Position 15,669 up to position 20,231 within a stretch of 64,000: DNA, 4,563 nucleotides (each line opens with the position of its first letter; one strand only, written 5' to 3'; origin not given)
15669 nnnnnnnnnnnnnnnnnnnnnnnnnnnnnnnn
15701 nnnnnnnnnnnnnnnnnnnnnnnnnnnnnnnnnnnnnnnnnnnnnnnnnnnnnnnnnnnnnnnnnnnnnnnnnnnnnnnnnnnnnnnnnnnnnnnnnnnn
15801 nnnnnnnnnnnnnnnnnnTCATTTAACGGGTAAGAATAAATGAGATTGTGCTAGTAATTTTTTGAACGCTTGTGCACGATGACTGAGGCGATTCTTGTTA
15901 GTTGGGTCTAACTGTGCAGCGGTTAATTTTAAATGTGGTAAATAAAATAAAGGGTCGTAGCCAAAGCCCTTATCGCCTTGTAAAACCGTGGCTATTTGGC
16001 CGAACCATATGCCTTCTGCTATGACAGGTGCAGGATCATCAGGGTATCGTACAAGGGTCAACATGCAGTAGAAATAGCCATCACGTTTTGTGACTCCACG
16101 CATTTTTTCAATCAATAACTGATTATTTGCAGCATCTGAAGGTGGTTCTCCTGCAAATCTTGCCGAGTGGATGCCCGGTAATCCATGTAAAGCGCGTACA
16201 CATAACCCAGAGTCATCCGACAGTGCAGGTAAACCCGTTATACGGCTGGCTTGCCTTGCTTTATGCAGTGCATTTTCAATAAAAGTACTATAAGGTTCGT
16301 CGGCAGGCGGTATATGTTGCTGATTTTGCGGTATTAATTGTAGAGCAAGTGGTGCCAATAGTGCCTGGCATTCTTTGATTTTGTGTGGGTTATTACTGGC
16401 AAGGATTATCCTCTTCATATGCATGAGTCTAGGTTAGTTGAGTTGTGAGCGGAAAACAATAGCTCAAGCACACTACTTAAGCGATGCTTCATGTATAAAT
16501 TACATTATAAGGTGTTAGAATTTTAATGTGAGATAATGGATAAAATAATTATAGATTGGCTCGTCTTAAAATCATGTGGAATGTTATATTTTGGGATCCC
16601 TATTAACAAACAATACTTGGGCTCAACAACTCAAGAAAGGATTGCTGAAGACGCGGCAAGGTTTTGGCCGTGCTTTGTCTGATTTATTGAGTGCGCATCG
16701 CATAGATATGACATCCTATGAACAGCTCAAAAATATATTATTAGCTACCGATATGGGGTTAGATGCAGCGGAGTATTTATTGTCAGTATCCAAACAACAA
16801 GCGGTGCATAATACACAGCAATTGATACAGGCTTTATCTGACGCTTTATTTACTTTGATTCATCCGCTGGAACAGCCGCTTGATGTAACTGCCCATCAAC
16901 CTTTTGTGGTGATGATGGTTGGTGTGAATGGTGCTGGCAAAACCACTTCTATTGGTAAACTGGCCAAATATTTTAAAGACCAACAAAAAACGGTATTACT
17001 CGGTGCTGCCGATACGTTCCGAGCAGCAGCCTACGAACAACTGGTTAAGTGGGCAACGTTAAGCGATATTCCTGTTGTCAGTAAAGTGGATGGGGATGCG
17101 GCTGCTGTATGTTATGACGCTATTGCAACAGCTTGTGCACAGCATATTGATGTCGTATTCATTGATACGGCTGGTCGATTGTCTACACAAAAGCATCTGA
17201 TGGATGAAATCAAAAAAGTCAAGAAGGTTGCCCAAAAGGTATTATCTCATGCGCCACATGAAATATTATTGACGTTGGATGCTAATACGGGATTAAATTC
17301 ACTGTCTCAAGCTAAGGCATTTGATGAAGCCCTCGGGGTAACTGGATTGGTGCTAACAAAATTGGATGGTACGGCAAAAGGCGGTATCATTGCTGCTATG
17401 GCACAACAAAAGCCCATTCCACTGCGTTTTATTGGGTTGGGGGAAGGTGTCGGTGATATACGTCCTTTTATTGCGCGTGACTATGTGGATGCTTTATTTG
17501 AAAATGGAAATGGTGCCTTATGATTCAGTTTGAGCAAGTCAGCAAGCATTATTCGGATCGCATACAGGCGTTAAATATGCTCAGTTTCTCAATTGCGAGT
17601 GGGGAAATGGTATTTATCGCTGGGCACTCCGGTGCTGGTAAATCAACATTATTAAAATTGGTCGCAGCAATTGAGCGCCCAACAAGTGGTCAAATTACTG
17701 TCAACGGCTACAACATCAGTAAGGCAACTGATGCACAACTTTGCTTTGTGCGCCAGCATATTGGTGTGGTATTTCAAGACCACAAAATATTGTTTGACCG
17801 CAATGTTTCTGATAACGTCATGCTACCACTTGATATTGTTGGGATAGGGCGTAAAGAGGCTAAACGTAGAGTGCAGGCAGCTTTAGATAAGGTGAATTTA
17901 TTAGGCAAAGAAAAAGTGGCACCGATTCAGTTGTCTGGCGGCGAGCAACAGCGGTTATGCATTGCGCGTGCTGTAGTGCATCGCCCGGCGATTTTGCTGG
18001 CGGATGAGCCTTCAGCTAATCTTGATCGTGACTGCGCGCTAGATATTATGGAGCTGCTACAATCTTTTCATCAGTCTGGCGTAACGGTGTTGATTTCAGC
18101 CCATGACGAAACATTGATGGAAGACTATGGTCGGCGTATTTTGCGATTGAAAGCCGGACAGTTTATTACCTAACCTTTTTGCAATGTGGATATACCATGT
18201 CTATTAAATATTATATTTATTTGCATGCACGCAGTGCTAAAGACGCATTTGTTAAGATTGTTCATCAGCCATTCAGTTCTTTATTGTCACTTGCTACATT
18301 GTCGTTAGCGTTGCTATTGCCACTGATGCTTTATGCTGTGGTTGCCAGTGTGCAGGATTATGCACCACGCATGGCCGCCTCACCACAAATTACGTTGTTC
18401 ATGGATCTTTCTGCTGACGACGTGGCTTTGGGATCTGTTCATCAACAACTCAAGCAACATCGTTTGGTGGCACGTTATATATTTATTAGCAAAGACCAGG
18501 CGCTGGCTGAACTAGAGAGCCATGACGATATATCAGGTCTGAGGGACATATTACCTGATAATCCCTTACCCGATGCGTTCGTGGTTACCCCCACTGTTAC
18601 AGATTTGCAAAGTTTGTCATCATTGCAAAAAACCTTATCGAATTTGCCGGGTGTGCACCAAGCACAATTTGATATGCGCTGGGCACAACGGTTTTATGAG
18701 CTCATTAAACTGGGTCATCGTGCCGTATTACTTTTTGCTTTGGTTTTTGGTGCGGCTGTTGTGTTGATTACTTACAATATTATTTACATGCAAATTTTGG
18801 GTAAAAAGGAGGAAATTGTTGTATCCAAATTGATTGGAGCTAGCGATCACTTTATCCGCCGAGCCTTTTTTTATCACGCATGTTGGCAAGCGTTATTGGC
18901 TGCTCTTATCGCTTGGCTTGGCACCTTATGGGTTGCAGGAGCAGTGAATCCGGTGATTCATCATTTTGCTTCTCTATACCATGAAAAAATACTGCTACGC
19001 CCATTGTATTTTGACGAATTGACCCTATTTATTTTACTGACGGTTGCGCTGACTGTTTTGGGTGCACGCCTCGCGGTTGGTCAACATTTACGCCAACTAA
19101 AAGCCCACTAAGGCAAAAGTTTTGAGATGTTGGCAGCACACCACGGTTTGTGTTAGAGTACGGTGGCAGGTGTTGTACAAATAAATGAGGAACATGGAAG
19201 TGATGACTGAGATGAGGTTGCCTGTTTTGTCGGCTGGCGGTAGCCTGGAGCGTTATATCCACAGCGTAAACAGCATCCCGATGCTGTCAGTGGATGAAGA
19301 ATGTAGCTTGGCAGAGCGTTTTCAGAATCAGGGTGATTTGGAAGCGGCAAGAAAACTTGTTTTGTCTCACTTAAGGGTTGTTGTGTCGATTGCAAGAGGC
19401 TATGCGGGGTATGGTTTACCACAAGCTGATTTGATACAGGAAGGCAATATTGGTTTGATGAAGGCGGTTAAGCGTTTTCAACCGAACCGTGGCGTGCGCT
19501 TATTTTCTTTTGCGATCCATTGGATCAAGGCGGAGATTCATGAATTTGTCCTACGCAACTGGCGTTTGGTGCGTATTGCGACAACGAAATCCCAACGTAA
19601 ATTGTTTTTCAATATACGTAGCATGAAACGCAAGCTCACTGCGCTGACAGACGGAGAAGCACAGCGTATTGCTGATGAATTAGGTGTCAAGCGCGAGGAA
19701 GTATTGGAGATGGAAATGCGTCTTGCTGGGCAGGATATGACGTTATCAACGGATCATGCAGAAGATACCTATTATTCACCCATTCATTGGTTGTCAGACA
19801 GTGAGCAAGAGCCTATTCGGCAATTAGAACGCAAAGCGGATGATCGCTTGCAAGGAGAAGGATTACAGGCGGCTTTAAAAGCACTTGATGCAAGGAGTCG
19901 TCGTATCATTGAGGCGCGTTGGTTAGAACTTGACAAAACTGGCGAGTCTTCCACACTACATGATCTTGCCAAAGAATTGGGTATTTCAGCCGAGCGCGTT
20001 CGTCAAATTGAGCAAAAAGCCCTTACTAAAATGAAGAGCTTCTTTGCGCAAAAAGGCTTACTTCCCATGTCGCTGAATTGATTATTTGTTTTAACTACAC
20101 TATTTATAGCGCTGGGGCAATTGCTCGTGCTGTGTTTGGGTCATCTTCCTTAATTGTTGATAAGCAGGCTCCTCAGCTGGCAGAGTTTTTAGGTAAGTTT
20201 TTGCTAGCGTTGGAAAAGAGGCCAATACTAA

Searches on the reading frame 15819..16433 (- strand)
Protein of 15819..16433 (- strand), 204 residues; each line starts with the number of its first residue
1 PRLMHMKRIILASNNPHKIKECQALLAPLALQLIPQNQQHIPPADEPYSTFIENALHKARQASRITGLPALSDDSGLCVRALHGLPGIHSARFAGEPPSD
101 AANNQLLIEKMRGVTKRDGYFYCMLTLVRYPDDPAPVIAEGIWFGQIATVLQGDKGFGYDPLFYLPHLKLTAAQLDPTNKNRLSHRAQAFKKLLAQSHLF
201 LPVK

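Call 79: search_protein_families(library=ncbifam, max_evalue=1e-40, proteins=[window:15819-16433:-])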
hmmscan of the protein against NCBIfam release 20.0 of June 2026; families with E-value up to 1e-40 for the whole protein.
window:15819-16433:- (204 aa): 2 families
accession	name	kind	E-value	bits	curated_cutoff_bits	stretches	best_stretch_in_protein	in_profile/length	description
NF011397.0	PRK14822.1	equivalog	1.5e-55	187.6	234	1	6-196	1-192/201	XTP/dITP diphosphatase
TIGR00042.1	TIGR00042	equivalog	2e-47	161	145.35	1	9-195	2-181/184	RdgB/HAM1 family non-canonical purine NTP pyrophosphatase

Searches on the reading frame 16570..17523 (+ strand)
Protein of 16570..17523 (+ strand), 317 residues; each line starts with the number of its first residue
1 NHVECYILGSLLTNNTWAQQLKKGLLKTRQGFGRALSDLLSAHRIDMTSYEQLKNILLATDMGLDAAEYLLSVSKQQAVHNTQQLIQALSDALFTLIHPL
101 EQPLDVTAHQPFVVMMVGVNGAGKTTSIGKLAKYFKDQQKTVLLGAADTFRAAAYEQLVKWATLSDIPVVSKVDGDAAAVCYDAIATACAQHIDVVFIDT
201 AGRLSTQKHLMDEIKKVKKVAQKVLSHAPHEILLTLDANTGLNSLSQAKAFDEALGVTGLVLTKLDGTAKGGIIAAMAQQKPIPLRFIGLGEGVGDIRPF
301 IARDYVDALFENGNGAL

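Call 79: search_protein_families(library=ncbifam, max_evalue=1e-40, proteins=[window:16570-17523:+])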
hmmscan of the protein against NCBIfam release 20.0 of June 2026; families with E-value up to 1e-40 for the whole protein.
window:16570-17523:+ (317 aa): 3 families
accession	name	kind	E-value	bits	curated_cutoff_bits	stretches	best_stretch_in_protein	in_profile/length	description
TIGR00064.1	ftsY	equivalog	9.5e-89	297.3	260.7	1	48-310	5-279/279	signal recognition particle-docking protein FtsY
TIGR00959.1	ffh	equivalog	1.7e-60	205.1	473.2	1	49-311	29-295/428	signal recognition particle protein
TIGR01425.1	SRP54_euk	equivalog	2.2e-45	155.3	576.25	1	73-311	61-295/428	signal recognition particle protein SRP54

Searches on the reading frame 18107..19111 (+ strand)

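Call 79: search_protein_families(library=ncbifam, max_evalue=1e-40, proteins=[window:18107-19111:+])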
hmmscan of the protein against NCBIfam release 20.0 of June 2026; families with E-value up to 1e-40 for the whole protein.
window:18107-19111:+ (334 aa): 1 family
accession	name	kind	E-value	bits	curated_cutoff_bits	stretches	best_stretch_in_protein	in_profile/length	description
TIGR00439.2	FtsX_Gneg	equivalog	6.2e-74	248.8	255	1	40-329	1-292/292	permease-like cell division protein FtsX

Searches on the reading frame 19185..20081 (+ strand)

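Call 79: search_protein_families(library=ncbifam, max_evalue=1e-40, proteins=[window:19185-20081:+])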
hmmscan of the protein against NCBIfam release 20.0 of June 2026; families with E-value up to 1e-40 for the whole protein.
window:19185-20081:+ (298 aa): 5 families
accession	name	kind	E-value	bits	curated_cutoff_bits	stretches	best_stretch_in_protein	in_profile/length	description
NF005143.0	PRK06596.1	subfamily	8.8e-123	409.3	241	1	8-289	3-283/285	RNA polymerase factor sigma-32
TIGR02392.1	rpoH_proteo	equivalog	1.8e-118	395.1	323.1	1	19-288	1-269/270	RNA polymerase sigma factor RpoH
NF005693.0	PRK07500.1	equivalog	9.2e-69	231.7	315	1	24-288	11-278/289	RNA polymerase factor sigma-32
TIGR02394.1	rpoS_proteo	equivalog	3.4e-48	164.6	378.7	1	20-292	14-279/285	RNA polymerase sigma factor RpoS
NF004207.0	PRK05657.1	equivalog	6e-46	157.3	394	1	22-292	59-322/329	RNA polymerase sigma factor RpoS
